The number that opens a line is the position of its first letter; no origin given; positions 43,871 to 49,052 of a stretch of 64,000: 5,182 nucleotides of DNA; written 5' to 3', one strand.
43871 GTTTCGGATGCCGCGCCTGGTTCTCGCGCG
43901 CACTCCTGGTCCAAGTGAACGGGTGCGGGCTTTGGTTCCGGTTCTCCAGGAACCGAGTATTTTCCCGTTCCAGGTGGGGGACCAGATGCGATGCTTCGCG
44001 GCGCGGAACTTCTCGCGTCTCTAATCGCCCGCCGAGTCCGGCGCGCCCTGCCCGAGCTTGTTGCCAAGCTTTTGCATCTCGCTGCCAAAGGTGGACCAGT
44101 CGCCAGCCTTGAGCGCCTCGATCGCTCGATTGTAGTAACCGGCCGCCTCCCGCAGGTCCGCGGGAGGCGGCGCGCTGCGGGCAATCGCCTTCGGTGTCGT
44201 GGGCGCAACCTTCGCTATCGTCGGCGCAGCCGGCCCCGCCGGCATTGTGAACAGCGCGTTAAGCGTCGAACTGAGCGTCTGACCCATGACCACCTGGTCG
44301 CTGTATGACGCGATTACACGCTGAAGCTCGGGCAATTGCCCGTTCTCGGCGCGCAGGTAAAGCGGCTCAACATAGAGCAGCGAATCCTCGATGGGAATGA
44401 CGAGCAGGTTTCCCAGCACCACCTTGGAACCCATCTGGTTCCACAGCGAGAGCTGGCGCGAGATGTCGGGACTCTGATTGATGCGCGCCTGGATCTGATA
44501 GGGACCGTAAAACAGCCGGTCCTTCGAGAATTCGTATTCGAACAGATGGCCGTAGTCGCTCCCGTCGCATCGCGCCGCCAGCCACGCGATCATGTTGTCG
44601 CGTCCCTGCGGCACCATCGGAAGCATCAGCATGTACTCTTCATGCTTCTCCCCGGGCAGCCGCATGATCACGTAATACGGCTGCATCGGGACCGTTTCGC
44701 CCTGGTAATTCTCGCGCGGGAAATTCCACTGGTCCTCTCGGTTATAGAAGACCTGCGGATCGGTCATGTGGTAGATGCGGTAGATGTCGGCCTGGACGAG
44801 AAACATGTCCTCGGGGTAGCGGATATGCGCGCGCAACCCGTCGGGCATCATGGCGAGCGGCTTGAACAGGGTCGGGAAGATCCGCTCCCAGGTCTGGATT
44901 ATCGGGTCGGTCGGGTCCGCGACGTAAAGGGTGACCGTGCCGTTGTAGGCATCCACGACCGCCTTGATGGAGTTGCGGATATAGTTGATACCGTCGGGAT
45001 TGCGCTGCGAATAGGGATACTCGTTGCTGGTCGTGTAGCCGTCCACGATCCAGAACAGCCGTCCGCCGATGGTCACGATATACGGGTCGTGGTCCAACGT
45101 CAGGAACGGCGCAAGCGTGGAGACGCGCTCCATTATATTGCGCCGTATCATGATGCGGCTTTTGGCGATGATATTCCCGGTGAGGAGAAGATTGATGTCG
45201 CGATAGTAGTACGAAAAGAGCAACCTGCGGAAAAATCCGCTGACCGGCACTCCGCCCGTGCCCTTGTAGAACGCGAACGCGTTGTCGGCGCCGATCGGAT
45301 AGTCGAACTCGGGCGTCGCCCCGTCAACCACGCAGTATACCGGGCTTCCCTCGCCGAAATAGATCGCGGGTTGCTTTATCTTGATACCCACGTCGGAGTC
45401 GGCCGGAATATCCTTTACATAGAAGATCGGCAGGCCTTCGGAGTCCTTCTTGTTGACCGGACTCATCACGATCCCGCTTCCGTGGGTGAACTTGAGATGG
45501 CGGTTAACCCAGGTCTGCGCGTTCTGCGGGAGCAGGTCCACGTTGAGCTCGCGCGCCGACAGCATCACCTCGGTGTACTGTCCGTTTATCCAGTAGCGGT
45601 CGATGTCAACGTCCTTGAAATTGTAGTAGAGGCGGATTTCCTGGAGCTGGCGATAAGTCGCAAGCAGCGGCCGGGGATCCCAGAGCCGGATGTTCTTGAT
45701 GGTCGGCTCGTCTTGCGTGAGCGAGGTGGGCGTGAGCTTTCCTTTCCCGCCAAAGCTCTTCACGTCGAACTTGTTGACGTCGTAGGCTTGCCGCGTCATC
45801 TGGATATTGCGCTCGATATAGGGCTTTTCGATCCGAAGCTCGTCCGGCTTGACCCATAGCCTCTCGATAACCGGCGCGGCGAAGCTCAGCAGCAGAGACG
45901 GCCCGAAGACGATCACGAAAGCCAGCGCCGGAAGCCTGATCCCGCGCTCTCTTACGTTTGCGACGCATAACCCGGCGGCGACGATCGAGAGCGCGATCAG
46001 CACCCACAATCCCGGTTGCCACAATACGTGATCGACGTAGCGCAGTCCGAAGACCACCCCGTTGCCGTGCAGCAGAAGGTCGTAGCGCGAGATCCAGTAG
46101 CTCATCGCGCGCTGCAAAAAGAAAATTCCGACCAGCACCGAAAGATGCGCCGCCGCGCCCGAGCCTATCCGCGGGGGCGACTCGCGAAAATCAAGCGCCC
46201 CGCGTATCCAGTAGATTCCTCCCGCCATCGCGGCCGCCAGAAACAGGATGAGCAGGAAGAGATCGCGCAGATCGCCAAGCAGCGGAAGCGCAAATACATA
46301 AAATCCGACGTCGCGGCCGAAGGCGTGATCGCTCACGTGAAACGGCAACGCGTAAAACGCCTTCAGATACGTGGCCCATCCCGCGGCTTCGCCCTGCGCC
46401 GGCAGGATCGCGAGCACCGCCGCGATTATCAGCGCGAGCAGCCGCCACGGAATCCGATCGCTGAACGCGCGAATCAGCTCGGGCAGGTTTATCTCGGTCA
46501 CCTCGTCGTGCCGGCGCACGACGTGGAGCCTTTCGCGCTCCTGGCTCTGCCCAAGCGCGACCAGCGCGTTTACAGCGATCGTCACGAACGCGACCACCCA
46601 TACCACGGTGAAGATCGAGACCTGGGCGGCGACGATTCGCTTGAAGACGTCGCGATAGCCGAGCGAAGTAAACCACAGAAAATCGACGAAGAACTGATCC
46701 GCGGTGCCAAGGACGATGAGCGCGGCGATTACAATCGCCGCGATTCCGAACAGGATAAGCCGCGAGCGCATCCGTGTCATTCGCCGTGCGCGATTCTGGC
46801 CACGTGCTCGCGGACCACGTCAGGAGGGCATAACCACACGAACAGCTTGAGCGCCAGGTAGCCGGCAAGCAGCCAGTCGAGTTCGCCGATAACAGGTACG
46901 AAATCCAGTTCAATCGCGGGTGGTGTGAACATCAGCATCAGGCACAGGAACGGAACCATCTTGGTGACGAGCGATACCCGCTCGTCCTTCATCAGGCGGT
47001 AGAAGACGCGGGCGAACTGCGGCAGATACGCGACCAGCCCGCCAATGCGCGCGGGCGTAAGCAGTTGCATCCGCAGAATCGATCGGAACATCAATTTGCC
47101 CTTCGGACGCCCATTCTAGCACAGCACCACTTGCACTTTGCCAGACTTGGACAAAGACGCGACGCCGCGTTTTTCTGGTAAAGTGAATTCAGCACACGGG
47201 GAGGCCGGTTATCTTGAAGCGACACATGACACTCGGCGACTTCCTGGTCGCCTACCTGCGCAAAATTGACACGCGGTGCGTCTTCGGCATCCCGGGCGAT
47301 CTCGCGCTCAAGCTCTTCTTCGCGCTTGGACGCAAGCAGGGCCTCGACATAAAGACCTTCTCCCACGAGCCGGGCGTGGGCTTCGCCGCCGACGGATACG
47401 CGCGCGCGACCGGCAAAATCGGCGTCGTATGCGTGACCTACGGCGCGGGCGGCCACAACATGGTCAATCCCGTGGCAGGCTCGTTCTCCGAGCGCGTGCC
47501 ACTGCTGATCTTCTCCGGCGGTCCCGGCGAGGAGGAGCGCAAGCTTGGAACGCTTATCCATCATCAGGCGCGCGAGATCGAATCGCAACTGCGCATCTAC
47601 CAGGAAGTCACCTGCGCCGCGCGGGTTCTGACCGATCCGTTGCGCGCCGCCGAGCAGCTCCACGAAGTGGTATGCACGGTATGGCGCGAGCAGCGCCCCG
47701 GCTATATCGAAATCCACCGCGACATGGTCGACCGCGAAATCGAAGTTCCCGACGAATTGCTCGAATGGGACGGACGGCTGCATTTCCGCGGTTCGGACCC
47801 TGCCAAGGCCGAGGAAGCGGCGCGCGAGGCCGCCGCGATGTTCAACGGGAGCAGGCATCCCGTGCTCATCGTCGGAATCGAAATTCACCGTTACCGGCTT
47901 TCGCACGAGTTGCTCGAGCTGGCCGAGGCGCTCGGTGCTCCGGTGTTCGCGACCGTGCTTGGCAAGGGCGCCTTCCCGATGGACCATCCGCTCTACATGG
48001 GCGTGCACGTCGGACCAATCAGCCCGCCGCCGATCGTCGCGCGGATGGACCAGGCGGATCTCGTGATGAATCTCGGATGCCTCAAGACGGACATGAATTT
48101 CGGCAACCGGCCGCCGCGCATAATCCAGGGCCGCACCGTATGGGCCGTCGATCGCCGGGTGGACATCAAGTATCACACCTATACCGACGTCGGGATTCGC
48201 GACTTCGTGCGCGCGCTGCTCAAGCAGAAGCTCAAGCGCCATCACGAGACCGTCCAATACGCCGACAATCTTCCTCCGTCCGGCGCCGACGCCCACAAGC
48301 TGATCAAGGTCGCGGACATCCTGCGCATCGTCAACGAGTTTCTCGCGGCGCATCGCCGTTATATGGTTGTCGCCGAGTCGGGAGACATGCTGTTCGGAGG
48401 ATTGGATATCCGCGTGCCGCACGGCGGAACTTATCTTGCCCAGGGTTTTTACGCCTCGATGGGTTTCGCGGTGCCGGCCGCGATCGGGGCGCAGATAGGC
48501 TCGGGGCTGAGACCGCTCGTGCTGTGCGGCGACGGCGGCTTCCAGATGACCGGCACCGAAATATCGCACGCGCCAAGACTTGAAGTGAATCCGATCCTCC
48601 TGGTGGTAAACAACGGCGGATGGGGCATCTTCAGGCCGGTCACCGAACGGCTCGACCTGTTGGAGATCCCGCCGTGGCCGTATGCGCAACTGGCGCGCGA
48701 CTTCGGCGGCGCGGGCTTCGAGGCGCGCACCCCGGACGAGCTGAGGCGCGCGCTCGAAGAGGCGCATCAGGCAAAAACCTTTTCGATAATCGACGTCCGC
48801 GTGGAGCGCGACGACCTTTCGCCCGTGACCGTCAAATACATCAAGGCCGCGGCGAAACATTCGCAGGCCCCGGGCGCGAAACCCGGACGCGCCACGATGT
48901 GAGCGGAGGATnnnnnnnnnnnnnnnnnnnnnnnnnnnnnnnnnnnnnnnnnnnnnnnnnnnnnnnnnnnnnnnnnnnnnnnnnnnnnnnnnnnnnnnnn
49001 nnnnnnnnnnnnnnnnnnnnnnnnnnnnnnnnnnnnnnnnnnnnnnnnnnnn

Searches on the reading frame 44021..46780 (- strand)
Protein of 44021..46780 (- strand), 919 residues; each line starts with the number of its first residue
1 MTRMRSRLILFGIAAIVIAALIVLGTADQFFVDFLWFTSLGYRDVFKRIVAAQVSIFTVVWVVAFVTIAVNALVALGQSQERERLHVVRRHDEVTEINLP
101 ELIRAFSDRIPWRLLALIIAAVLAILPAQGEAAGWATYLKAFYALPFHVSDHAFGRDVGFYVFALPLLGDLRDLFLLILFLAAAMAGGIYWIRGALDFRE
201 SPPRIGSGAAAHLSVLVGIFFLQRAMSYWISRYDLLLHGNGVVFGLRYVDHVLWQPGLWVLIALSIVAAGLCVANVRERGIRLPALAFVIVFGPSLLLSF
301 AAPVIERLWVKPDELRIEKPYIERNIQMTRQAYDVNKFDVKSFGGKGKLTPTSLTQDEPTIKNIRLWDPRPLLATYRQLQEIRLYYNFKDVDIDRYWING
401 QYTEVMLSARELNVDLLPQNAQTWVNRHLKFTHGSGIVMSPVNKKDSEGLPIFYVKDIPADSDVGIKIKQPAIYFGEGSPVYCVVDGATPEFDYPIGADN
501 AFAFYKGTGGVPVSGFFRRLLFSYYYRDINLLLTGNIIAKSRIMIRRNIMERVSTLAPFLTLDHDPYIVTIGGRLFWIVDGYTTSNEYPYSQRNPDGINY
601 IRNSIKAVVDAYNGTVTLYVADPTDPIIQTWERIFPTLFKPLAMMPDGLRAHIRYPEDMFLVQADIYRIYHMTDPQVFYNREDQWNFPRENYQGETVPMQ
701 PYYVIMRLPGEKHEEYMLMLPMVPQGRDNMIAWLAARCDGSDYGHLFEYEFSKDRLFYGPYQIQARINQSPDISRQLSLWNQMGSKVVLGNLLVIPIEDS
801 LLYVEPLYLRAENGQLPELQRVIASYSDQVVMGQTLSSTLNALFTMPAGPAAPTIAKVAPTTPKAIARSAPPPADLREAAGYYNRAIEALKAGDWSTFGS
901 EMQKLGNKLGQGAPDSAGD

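Call 66: search_protein_families(library=pfam, proteins=[window:44021-46780:-], max_evalue=0.00001)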
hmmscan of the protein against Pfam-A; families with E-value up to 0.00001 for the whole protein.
window:44021-46780:- (919 aa): 1 family
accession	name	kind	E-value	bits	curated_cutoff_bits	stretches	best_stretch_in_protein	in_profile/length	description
PF03699.18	UPF0182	-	5.7e-283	941.2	27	1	12-780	3-770/770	Uncharacterised protein family (UPF0182)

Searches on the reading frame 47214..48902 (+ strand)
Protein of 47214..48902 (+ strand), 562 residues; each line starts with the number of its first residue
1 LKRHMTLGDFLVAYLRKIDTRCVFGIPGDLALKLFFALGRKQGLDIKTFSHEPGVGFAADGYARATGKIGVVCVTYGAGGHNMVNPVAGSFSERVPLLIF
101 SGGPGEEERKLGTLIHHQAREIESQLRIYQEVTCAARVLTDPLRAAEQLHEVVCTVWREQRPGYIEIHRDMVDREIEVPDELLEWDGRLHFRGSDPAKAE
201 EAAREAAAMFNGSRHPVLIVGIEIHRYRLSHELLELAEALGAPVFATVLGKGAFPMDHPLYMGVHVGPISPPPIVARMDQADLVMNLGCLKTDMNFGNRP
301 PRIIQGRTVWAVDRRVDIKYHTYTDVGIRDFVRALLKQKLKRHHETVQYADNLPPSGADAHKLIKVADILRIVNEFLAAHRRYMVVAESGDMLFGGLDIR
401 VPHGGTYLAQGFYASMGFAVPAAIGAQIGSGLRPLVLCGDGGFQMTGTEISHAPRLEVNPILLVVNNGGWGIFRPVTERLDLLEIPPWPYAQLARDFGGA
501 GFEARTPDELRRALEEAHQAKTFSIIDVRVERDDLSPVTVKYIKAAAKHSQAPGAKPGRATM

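Call 66: search_protein_families(library=pfam, proteins=[window:47214-48902:+], max_evalue=0.00001)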
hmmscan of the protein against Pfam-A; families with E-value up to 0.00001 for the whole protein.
window:47214-48902:+ (562 aa): 3 families
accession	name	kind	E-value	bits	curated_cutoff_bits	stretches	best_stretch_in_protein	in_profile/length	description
PF02776.23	TPP_enzyme_N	-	5.6e-29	100.8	26.8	1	5-116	1-107/119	Thiamine pyrophosphate enzyme, N-terminal TPP binding domain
PF02775.26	TPP_enzyme_C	-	1.4e-24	87.1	21.9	1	402-528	16-151/151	Thiamine pyrophosphate enzyme, C-terminal TPP binding domain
PF00205.28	TPP_enzyme_M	-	2.7e-24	85.9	30.4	1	204-338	2-136/137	Thiamine pyrophosphate enzyme, central domain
